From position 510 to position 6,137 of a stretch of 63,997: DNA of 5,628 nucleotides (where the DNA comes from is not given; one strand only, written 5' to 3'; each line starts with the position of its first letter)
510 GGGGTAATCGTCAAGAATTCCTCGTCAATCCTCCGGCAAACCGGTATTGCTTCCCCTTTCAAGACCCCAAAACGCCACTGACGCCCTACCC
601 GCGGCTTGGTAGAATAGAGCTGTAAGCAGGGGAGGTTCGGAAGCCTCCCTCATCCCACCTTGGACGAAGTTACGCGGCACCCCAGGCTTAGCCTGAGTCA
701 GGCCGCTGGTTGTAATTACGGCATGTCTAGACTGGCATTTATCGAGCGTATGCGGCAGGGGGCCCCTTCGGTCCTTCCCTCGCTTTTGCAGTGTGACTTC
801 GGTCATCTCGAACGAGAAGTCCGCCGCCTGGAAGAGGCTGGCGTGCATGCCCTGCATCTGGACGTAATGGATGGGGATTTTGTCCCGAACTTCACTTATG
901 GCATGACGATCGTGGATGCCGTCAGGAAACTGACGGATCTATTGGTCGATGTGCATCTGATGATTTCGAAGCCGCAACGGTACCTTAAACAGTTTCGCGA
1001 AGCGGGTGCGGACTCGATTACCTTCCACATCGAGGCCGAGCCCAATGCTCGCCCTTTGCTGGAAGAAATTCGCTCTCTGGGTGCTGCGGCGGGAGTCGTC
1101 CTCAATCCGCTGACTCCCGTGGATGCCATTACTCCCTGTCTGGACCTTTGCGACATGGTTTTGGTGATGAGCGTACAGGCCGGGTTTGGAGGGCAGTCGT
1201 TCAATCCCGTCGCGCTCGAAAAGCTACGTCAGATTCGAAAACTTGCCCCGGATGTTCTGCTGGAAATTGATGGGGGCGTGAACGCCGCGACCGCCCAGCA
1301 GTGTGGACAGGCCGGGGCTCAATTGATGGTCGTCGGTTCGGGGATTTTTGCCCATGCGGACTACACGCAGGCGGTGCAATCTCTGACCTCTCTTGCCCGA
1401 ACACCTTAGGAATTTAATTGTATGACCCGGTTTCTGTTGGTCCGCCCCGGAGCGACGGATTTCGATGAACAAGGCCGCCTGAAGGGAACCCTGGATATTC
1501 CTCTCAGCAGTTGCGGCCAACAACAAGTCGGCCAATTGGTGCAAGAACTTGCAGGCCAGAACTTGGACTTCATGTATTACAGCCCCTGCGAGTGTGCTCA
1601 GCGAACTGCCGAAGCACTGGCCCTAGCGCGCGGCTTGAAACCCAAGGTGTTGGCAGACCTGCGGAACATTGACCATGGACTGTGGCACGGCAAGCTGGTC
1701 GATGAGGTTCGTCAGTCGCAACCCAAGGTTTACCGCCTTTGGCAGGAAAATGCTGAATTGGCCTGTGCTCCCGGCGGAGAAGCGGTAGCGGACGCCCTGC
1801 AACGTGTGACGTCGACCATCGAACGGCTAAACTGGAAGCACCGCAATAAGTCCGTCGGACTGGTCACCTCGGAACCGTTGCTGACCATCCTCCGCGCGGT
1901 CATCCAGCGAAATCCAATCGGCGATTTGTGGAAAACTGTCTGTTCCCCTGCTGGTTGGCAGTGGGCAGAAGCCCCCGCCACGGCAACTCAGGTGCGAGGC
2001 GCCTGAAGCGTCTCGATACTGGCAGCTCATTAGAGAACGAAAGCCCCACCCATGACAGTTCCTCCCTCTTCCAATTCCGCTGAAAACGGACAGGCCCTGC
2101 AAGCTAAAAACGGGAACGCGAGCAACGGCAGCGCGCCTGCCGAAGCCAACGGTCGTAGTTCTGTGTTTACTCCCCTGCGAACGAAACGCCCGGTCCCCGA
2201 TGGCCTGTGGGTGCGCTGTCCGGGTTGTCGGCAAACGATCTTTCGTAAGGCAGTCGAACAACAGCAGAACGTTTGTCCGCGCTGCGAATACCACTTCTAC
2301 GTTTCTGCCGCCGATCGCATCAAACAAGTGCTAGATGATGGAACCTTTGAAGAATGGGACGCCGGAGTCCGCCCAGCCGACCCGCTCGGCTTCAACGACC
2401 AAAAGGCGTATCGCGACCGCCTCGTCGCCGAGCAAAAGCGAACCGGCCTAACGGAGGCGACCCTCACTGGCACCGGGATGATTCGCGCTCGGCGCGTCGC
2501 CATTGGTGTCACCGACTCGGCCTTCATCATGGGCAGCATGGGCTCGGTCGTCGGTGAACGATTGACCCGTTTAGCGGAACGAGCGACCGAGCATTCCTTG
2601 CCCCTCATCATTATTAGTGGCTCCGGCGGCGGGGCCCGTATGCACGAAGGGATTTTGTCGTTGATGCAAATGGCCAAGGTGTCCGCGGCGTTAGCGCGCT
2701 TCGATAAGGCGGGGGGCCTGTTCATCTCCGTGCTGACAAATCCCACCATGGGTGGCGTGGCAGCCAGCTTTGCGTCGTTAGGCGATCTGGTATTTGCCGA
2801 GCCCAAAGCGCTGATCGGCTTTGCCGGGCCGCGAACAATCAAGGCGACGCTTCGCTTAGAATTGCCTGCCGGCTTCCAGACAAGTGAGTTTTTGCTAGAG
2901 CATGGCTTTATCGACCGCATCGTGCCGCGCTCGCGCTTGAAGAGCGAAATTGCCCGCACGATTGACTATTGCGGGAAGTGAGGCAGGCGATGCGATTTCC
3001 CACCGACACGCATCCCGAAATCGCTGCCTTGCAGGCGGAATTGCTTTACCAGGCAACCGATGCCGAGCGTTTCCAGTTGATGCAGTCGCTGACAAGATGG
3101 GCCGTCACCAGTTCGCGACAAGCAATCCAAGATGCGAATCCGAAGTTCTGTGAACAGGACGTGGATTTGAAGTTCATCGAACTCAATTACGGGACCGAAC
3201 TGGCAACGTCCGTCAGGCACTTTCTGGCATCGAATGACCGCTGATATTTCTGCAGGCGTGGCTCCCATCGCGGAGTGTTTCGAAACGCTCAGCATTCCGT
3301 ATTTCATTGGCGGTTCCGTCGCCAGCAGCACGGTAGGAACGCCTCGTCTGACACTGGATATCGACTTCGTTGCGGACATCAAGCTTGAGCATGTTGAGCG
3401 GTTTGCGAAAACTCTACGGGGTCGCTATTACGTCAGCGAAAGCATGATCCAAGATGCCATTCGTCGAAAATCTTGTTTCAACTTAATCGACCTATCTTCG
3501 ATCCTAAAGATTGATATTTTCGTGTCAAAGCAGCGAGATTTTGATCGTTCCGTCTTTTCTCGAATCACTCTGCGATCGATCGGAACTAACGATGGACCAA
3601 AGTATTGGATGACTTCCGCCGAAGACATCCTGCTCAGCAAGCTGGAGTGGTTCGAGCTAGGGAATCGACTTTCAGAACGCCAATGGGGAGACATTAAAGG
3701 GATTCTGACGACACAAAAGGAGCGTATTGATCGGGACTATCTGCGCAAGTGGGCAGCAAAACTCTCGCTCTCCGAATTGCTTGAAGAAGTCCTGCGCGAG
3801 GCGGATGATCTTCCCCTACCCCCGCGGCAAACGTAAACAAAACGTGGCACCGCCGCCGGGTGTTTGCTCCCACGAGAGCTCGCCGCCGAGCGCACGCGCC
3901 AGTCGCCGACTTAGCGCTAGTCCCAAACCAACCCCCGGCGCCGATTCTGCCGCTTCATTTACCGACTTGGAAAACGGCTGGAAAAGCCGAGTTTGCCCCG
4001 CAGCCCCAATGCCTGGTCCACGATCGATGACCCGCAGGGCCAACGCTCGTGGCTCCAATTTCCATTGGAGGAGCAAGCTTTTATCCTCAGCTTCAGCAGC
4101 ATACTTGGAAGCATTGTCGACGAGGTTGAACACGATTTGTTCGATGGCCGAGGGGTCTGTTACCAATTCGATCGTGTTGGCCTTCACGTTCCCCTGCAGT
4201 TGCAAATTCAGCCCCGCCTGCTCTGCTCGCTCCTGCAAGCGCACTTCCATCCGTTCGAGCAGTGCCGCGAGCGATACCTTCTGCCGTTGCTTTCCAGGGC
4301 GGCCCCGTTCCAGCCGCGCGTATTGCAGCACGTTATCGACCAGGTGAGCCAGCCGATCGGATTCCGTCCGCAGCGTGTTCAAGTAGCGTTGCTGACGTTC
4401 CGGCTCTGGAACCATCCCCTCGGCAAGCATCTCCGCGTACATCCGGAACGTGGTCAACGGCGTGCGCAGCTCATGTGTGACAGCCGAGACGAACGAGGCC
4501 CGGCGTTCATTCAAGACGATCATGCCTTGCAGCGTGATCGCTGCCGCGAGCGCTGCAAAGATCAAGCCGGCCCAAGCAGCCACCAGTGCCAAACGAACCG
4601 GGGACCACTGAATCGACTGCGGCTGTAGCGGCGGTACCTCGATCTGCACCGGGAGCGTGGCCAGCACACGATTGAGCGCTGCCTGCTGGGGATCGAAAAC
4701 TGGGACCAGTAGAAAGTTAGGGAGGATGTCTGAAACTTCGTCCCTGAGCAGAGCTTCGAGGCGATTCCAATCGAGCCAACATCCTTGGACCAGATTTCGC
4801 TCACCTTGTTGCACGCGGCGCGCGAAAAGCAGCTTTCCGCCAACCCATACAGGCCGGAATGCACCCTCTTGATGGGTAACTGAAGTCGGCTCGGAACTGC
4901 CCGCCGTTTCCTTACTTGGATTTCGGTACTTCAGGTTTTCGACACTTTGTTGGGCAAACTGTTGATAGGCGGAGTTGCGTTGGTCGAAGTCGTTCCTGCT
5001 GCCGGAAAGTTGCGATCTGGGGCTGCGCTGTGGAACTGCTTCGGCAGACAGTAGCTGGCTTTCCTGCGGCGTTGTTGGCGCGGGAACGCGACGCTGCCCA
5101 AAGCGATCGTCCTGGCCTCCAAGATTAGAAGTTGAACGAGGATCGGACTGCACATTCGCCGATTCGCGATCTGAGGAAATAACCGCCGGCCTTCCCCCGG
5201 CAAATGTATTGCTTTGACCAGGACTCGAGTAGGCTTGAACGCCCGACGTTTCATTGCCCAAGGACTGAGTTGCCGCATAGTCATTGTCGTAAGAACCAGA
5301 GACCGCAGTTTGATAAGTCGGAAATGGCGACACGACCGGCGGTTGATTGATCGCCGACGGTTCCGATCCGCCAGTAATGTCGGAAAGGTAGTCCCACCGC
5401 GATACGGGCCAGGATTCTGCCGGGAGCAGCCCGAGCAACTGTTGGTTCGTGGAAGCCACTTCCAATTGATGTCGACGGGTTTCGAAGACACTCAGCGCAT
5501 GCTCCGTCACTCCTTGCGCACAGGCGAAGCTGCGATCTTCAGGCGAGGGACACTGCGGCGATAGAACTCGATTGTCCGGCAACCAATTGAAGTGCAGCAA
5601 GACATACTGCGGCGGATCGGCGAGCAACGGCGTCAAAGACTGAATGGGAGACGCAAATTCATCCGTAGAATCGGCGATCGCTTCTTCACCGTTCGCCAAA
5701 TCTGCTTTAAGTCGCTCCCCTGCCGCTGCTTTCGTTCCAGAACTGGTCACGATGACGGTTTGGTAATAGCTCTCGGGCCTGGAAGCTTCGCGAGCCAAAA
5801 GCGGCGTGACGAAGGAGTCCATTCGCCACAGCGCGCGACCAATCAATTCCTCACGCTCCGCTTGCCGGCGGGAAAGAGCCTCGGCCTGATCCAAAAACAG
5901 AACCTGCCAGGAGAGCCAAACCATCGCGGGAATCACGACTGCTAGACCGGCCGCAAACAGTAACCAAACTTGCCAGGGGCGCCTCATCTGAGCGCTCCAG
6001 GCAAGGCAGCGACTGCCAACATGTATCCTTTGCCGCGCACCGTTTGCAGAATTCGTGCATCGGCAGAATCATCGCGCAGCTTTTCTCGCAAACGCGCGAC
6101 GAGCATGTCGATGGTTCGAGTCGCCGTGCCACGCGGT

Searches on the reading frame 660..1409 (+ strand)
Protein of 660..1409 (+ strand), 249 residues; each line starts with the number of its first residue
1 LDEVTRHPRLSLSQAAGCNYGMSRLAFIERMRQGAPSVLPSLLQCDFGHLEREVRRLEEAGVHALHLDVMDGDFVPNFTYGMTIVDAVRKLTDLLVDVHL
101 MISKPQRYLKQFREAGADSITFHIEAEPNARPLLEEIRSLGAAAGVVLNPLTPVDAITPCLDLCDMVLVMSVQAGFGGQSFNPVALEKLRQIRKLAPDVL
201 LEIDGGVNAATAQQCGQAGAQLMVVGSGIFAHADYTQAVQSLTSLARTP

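Call 48: search_protein_families(library=pfam, proteins=[window:660-1409:+], max_evalue=0.0001)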
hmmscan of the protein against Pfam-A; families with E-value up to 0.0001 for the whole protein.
window:660-1409:+ (249 aa): 1 family
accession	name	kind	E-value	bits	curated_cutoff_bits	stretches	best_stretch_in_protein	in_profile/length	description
PF00834.25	Ribul_P_3_epim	-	1.8e-70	236.9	21.1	1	38-230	2-198/198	Ribulose-phosphate 3 epimerase family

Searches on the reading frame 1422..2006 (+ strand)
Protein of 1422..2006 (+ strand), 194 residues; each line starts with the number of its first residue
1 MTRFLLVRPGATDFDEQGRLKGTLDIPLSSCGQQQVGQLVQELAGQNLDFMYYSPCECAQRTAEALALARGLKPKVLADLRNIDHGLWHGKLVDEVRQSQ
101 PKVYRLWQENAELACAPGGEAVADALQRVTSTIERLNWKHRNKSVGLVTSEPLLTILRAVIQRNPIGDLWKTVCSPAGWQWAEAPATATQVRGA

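Call 92: search_protein_families(library=pfam, proteins=[window:1422-2006:+], max_evalue=0.0001)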
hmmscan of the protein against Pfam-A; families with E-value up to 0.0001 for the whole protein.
window:1422-2006:+ (194 aa): 1 family
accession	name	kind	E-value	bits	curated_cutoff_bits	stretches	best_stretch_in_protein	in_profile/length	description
PF00300.27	His_Phos_1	-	6.3e-35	121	21.7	1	5-184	2-181/194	Histidine phosphatase superfamily (branch 1)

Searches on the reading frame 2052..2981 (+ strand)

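Call 48: search_protein_families(library=pfam, proteins=[window:2052-2981:+], max_evalue=0.0001)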
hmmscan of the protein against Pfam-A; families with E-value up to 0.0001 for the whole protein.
window:2052-2981:+ (309 aa): 2 families
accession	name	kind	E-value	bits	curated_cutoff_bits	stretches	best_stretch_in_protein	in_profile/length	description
PF01039.27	Carboxyl_trans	-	1.8e-14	53.7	22.3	1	129-267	40-177/493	Carboxyl transferase domain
PF17848.7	Zn_ribbon_ACC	-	4.9e-07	30.3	24.5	1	53-78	1-26/26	Acetyl-CoA carboxylase zinc finger domain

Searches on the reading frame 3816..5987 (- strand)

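Call 48: search_protein_families(library=pfam, proteins=[window:3816-5987:-], max_evalue=0.0001)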
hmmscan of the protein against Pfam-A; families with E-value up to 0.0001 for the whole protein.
window:3816-5987:- (723 aa): 2 families
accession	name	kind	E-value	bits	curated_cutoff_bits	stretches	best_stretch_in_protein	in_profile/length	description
PF02518.31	HATPase_c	-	1e-22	81.1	26.4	1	611-722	2-109/111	Histidine kinase-, DNA gyrase B-, and HSP90-like ATPase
PF00512.31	HisKA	-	3.6e-20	72.2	26.9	1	496-562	2-66/66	His Kinase A (phospho-acceptor) domain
